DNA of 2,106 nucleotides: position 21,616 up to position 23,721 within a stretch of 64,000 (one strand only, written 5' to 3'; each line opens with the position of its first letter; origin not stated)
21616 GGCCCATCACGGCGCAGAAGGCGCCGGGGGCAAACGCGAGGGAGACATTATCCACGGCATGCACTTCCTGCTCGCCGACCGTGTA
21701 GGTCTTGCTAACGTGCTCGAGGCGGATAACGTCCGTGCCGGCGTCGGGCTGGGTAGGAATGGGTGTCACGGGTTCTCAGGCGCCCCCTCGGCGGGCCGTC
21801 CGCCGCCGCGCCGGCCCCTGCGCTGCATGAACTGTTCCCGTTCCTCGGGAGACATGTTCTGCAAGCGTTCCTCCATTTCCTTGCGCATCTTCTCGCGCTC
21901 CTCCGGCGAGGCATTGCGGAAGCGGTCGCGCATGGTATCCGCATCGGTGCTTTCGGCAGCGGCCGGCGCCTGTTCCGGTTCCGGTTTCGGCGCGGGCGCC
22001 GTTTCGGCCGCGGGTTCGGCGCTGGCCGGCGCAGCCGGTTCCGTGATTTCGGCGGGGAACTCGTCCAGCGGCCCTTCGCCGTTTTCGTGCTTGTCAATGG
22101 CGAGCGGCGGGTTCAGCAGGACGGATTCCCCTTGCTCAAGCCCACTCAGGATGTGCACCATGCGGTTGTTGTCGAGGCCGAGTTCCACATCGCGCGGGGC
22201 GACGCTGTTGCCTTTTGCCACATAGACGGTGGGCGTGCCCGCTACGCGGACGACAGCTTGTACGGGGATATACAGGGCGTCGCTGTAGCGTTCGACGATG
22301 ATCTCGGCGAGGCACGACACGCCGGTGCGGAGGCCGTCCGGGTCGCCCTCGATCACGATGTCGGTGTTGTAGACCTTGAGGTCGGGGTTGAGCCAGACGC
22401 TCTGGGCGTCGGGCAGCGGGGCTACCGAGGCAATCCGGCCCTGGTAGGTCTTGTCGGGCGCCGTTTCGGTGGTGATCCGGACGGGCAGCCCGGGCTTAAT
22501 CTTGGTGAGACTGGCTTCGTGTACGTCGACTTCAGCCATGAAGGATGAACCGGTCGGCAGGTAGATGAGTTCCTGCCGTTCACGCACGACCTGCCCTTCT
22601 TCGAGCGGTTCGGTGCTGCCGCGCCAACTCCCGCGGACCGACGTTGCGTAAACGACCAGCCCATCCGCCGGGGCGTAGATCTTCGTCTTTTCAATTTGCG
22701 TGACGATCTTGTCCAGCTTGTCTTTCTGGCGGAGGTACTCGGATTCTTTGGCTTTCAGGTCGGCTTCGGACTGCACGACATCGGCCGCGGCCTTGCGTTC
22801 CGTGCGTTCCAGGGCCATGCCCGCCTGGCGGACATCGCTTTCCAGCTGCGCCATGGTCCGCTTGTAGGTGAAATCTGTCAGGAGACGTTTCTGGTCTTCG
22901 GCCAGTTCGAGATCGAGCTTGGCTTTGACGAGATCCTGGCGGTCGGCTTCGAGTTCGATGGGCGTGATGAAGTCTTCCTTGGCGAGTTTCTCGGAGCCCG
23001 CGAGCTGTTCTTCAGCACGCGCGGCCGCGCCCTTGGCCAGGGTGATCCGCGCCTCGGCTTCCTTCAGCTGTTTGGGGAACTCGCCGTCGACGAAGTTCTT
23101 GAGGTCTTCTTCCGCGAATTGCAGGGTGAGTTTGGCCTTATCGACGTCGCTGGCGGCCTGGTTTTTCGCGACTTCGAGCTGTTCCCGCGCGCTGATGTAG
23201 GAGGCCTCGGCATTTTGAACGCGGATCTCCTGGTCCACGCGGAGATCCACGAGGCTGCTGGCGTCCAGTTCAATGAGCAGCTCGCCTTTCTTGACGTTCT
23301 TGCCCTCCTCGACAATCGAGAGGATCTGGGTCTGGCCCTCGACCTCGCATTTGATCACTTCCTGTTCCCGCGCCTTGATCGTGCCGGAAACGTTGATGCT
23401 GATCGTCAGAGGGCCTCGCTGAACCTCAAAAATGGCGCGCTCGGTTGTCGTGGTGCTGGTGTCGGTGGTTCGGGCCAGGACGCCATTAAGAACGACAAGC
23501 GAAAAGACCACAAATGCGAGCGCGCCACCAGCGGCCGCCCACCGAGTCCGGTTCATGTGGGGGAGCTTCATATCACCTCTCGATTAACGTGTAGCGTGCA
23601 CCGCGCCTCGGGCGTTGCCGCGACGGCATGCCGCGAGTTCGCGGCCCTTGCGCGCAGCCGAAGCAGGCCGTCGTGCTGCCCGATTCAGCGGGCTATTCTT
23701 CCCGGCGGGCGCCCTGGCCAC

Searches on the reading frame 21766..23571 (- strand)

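Call 24: search_protein_families(library=pfam, proteins=[window:21766-23571:-], max_evalue=0.01)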
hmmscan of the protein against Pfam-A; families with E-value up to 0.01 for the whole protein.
window:21766-23571:- (601 aa): 2 families
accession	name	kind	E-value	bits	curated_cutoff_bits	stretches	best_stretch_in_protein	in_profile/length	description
PF16576.10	HlyD_D23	-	8.9e-14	51.7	30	2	294-391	107-192/214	Barrel-sandwich domain of CusB or HlyD membrane-fusion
PF13437.12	HlyD_3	-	1.4e-09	39.1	22.2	1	322-409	14-98/106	HlyD family secretion protein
